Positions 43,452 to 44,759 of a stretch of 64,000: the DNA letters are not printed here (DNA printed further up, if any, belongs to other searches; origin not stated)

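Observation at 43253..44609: Two uncharacterised genes co-oriented directly downstream of top6B-top6A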

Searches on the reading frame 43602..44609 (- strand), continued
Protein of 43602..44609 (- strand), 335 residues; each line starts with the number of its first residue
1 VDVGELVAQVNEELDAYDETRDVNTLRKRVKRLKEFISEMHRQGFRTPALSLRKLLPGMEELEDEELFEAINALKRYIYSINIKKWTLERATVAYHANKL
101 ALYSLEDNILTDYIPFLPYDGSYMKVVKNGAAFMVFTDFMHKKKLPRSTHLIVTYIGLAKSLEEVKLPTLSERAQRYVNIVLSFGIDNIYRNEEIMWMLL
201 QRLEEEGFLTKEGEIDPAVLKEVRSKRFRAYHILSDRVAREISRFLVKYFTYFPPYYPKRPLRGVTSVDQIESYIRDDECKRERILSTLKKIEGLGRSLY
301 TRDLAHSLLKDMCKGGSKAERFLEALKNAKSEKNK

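Call 61: list_cluster_members(proteins=[P0001, P0006, P0012, P0014, P0019, P0021, P0010, P0013, P0015, P0018])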
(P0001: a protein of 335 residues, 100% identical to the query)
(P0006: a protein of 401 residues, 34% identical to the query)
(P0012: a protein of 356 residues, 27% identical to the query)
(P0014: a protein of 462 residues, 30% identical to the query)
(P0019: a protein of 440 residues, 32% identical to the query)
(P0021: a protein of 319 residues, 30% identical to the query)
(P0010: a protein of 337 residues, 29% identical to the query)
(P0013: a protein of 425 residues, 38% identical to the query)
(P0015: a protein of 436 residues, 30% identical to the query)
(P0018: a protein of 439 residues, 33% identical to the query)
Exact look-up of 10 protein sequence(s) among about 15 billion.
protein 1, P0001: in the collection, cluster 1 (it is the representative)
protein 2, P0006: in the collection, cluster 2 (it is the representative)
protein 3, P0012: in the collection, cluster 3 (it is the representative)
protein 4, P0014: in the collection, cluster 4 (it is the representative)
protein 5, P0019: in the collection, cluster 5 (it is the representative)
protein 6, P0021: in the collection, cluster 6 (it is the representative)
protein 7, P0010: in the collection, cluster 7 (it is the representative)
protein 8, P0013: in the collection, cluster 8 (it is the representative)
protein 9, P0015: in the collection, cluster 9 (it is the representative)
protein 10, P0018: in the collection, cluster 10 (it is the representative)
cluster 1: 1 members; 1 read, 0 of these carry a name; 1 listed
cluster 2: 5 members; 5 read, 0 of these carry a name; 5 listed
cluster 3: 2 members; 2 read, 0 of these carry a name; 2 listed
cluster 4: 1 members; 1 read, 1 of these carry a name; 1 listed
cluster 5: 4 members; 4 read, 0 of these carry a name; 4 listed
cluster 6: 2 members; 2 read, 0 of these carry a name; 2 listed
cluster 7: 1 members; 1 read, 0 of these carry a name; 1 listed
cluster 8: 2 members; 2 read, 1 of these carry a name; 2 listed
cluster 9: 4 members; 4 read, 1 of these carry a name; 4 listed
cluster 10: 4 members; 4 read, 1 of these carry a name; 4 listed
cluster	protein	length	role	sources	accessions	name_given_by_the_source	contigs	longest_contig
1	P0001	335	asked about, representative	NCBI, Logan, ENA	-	-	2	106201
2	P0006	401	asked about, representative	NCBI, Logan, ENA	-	-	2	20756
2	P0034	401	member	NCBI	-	-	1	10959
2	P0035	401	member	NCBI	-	-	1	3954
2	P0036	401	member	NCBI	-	-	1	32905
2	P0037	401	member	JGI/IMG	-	-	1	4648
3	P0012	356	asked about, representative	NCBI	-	-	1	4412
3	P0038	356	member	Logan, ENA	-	-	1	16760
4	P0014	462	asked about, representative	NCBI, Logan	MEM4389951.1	MAG: DUF530 family protein [Candidatus Micrarchaeia archaeon]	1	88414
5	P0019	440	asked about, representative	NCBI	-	-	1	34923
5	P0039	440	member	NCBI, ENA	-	-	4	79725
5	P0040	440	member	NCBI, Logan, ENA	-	-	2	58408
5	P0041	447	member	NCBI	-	-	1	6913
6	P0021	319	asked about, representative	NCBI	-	-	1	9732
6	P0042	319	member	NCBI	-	-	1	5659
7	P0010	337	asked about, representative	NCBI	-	-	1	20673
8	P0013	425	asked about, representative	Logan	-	-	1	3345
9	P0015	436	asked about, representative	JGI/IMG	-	-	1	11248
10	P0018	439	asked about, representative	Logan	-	-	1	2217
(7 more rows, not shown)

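Call 63: fold_search(model_id=the predicted structure, library=pdb)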
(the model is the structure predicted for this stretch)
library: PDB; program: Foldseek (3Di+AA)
matches with E <= 10: 167; with E <= 0.001: 0
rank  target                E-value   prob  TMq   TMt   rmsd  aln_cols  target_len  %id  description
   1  3pdy_B                2.1e-01  0.54  0.18  0.25  22.7       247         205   14  Structure of the third and fourth spectrin repeats of the plakin domain of plectin (released 2011-02-02)
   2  3pdy_A                3.2e-01  0.57  0.19  0.28  22.5       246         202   11  Structure of the third and fourth spectrin repeats of the plakin domain of plectin (released 2011-02-02)
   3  5j1g_B                1.1e+00  0.11  0.15  0.20  23.1       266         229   10  Structure of the spectrin repeats 7 and 8 of the plakin domain of plectin (released 2016-07-20)
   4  6m3q_F                1.1e+00  0.11  0.17  0.19  29.4       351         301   10  Crystal structure of AnkB/beta4-spectrin complex (released 2020-05-13)
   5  5lm1_A                1.3e+00  0.13  0.18  0.18  34.1       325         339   10  Crystal Structure of HD-PTP phosphatase in complex with UBAP1 (released 2016-11-30)
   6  1iw7_F                1.4e+00  0.08  0.13  0.13  20.1       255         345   15  Crystal structure of the RNA polymerase holoenzyme from Thermus thermophilus at 2.6A resolution (released 2002-06-26)
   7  9jih_B                1.5e+00  0.08  0.14  0.17  33.2       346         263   10  Crystal structure of BAR domain of ACAP4 (released 2026-01-14)
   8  3q0k_C                1.5e+00  0.06  0.14  0.16  34.2       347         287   11  Crystal structure of Human PACSIN 2 F-BAR (released 2012-02-15)
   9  3qe6_B                1.5e+00  0.03  0.09  0.10  32.5       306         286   13  Mouse PACSIN 3 F-BAR domain structure (released 2012-01-25)
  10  6h2x                  1.5e+00  0.03  0.10  0.09  54.6       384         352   13  MukB coiled-coil elbow from E. coli (released 2019-03-06)
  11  9s98_C                1.6e+00  0.15  0.15  0.25  19.8       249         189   16  CdvB2 filament - high twist, class A (released 2026-01-28)
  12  9g2x_B                1.9e+00  0.10  0.19  0.14  22.8       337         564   12  Cryo-EM structure of IrtAB in outward-occluded state in presence of mycobactin under turnover conditions in LMNG (released 2024-12-18)
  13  5cwi                  1.9e+00  0.08  0.14  0.19  19.5       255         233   13  Crystal structure of de novo designed helical repeat protein DHR18 (released 2015-12-16)
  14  6nuq                  2.0e+00  0.11  0.14  0.10  19.5       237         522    8  Stat3 Core in complex with compound SI109 (released 2019-12-04)
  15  5nl6_B                2.1e+00  0.10  0.15  0.21  26.3       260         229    9  The crystal structure of the two spectrin repeat domains from Entamoeba histolytica (released 2018-05-16)
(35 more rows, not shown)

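Call 65: find_related_loci(query=A7, collection=metagenome_contigs, flank=10000)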
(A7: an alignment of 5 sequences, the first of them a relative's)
Query A7 (127 aa) in metagenome_contigs; peptide patterns used: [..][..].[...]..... (x = any residue, [..] = any of these).
106 stretches matched a pattern; 77 encode a relative of the query (tblastn E <= 1e-3); 77 distinct loci.
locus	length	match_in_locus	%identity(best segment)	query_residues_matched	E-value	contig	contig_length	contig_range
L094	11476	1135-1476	58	13-126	2e-38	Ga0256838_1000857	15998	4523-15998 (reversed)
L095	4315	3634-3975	56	13-126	1e-36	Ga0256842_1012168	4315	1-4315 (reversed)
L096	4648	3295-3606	57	20-123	2e-31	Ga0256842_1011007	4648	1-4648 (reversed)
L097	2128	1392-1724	43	15-125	1e-26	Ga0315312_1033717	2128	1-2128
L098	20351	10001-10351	50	8-124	2e-25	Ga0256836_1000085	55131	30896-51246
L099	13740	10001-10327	44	14-123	7e-25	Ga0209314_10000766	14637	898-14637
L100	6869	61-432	45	2-124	2e-24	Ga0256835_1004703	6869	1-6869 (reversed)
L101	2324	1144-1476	41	15-125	5e-24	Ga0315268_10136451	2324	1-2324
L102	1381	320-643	50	10-120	5e-24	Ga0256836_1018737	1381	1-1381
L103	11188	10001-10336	47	10-124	6e-24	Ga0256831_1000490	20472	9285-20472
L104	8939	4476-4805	50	10-122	9e-24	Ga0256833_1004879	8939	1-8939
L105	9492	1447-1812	45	2-121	2e-23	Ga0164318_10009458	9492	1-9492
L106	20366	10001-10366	45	2-121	2e-23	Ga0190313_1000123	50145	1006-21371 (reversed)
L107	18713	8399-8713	47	19-123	5e-23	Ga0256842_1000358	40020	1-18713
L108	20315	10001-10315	45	19-123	4e-23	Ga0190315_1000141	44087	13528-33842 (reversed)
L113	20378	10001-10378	43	2-125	1e-22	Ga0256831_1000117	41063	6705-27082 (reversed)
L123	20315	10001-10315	42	19-123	2e-21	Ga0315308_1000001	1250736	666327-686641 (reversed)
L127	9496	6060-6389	36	14-123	5e-21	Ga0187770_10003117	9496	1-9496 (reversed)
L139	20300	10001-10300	41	20-120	3e-18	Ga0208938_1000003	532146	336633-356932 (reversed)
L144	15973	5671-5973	36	19-120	2e-16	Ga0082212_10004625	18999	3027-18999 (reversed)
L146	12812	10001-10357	33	6-120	5e-15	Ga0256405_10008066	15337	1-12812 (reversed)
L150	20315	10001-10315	30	20-127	5e-13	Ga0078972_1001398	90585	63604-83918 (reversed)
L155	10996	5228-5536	27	20-127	1e-11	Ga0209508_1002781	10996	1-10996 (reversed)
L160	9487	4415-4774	51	51-122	2e-6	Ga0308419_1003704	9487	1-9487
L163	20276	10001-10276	29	27-124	3e-5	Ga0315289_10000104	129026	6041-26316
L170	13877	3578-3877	41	20-120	7e-17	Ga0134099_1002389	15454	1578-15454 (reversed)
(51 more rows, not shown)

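Call 69: list_cluster_members(proteins=[L113:16072-18267:+, L113:8737-9981:+, L113:7574-8737:+, L123:9935-10318:+, L123:8452-9930:+, L123:7312-8406:+, L163:7469-8581:+, L163:8596-9945:+, L099:9944-10339:+, L067:3438-3821:+])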
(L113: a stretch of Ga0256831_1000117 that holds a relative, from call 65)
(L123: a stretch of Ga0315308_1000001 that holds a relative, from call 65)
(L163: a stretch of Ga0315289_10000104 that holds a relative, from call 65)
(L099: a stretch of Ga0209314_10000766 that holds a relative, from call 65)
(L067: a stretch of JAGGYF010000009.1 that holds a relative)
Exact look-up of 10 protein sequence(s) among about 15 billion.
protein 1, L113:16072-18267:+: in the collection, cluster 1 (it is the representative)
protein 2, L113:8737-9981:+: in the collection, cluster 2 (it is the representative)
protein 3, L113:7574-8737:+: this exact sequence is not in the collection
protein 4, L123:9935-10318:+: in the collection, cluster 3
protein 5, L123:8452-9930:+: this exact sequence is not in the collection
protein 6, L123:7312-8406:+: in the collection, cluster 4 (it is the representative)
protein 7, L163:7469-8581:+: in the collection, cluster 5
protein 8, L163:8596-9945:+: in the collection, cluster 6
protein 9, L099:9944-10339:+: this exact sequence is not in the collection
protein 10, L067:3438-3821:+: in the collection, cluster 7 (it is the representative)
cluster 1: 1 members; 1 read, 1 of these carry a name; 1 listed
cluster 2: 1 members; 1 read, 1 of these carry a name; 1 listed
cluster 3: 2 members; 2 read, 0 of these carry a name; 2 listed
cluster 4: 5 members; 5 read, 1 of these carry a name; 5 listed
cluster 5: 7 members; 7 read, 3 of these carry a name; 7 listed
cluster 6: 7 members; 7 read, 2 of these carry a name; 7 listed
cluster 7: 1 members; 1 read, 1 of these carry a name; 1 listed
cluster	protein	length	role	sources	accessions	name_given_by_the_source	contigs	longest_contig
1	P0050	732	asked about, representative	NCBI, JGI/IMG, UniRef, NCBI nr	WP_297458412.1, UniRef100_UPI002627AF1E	elongation factor EF-2 [Thermococcus sp.] | elongation factor EF-2 n=1 Tax=Thermococcus sp. TaxID=35749 RepID=UPI002627AF1E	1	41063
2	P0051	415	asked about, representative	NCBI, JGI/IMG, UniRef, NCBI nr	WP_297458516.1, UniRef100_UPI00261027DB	DUF530 family protein [Thermococcus sp.] | DUF530 family protein n=1 Tax=Thermococcus sp. TaxID=35749 RepID=UPI00261027DB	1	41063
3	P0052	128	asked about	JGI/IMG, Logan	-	-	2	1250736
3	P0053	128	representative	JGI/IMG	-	-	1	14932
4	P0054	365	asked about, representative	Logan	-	-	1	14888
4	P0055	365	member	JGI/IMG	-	DNA topoisomerase-6 subunit A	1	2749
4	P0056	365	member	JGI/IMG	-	-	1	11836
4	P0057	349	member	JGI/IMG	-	-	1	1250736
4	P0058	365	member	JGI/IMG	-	-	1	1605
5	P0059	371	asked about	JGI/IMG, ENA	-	-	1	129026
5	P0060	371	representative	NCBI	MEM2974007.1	MAG: DNA topoisomerase IV subunit A [Candidatus Micrarchaeia archaeon]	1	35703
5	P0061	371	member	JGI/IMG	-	DNA topoisomerase-6 subunit A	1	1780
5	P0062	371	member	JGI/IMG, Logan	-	DNA topoisomerase-6 subunit A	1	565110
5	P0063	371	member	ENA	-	-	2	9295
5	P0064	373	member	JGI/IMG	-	-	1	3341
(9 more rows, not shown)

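Call 76: search_protein_families(library=padloc, proteins=[window:43602-44609:-], max_evalue=0.1)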
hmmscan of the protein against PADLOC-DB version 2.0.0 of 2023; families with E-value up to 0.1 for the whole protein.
window:43602-44609:- (335 aa): 0 families

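Call 77: search_protein_families(library=phrogs, proteins=[window:43602-44609:-], max_evalue=0.1)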
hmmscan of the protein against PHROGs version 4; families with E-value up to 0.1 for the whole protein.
window:43602-44609:- (335 aa): 0 families

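Call 82: search_protein_families(library=pfam, proteins=[L113:8737-9981:+, L113:9989-10390:+, L123:8452-9930:+, L123:9935-10318:+, L163:8596-9945:+, L163:9956-10291:+, L113:4417-5199:+, L113:5159-5899:+, L113:10436-11239:+, L127:3876-4469:+], max_evalue=0.01)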
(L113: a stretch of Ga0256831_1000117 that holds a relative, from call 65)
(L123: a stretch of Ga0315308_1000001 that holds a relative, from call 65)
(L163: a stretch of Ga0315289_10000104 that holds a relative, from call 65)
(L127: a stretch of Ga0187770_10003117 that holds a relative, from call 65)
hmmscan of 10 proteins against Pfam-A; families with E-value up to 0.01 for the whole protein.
L113:8737-9981:+ (415 aa): 1 family
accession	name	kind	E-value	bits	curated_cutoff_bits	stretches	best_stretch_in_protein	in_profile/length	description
PF04409.17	DUF530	-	1.4e-29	103.4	27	1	66-256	80-280/521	Protein of unknown function (DUF530)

L113:9989-10390:+ (134 aa): 7 families
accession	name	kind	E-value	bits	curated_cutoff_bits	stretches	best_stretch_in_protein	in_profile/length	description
PF08004.16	DUF1699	-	2e-06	28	33.4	1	19-114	13-113/130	Protein of unknown function (DUF1699)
PF02796.21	HTH_7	-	5.6e-06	26.8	23.8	1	85-123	1-39/45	Helix-turn-helix domain of resolvase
PF13384.12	HTH_23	-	1.8e-05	24.8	24.6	1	100-128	12-40/50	Homeodomain-like domain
PF13565.12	HTH_32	-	0.0017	19.3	33.7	1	65-125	4-72/73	Homeodomain-like domain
PF13551.12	HTH_29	-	0.0036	17.8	28.1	0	90-108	24-42/64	Winged helix-turn helix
PF08281.18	Sigma70_r4_2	-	0.0077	16.3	25.7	0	105-128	26-49/54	Sigma-70, region 4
PF13518.12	HTH_28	-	0.0079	16.7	25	0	101-128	8-35/52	Helix-turn-helix domain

L123:8452-9930:+ (493 aa): 2 families
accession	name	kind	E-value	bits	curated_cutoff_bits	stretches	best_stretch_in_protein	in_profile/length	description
PF04409.17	DUF530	-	5e-75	253.4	27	2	10-317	6-299/521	Protein of unknown function (DUF530)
PF01155.25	HypA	-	0.0078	16.7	28.9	0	98-168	32-97/112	Hydrogenase/urease nickel incorporation, metallochaperone, hypA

L123:9935-10318:+ (128 aa): 2 families
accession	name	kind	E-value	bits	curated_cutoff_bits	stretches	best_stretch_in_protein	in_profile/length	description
PF08004.16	DUF1699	-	5.4e-09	36.3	33.4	1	18-80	13-75/130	Protein of unknown function (DUF1699)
PF02796.21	HTH_7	-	8.2e-07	29.5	23.8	1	84-127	1-44/45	Helix-turn-helix domain of resolvase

L163:8596-9945:+ (450 aa): 1 family
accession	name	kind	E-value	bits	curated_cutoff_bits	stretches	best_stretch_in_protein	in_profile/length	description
PF04409.17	DUF530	-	9.1e-21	74.3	27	3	129-381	167-433/521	Protein of unknown function (DUF530)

L163:9956-10291:+ (112 aa): 1 family
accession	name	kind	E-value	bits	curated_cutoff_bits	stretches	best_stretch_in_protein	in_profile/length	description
PF08281.18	Sigma70_r4_2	-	0.00048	20.1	25.7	1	84-108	27-51/54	Sigma-70, region 4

L113:4417-5199:+ (261 aa): 2 families
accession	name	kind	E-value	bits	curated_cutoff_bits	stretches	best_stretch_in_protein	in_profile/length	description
PF01163.29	RIO1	-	5.9e-53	179.7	22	1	68-250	1-183/187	RIO domain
PF01636.29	APH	-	0.0021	18.3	23.2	1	162-220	128-199/239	Phosphotransferase enzyme family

L113:5159-5899:+ (247 aa): 7 families
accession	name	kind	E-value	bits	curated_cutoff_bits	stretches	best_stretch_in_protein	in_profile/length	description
PF00013.35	KH_1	-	3.5e-19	68.8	21.5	2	57-102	4-55/66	KH domain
PF22891.2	KH_PNO1_2nd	-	4.6e-10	40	27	1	152-220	15-83/90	Eukaryotic type KH-domain (KH-domain type I) (327.11.2)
PF21800.4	KH_KRR1_2nd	-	1e-08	35.5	27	1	150-207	13-70/91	KRR1 small subunit processome component, second KH domain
PF17903.8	KH_KRR1_1st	-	5.4e-08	33.3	23.4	1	76-133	23-80/81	Krr1 KH1 domain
PF22675.2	KH-I_KHDC4-BBP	-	1.1e-07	32.1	30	0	158-187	7-36/76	KHDC4/BBP-like, KH-domain type I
PF07650.23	KH_2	-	2.1e-06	27.9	22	1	62-88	34-61/78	KH domain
PF13083.13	KH_KhpA-B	-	0.008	16.5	32.1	0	57-74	33-50/73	KhpA/KhpB, KH domain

L113:10436-11239:+ (268 aa): 1 family
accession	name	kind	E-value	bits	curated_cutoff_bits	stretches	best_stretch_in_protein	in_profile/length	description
PF02649.19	GCHY-1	-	1.6e-63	215.1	25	1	5-264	3-260/260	Type I GTP cyclohydrolase folE2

L127:3876-4469:+ (198 aa): 1 family
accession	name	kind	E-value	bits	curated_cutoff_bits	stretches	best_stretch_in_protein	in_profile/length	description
PF16409.10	DUF5017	-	0.0065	16.4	28.8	0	5-53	81-133/187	Domain of unknown function (DUF5017)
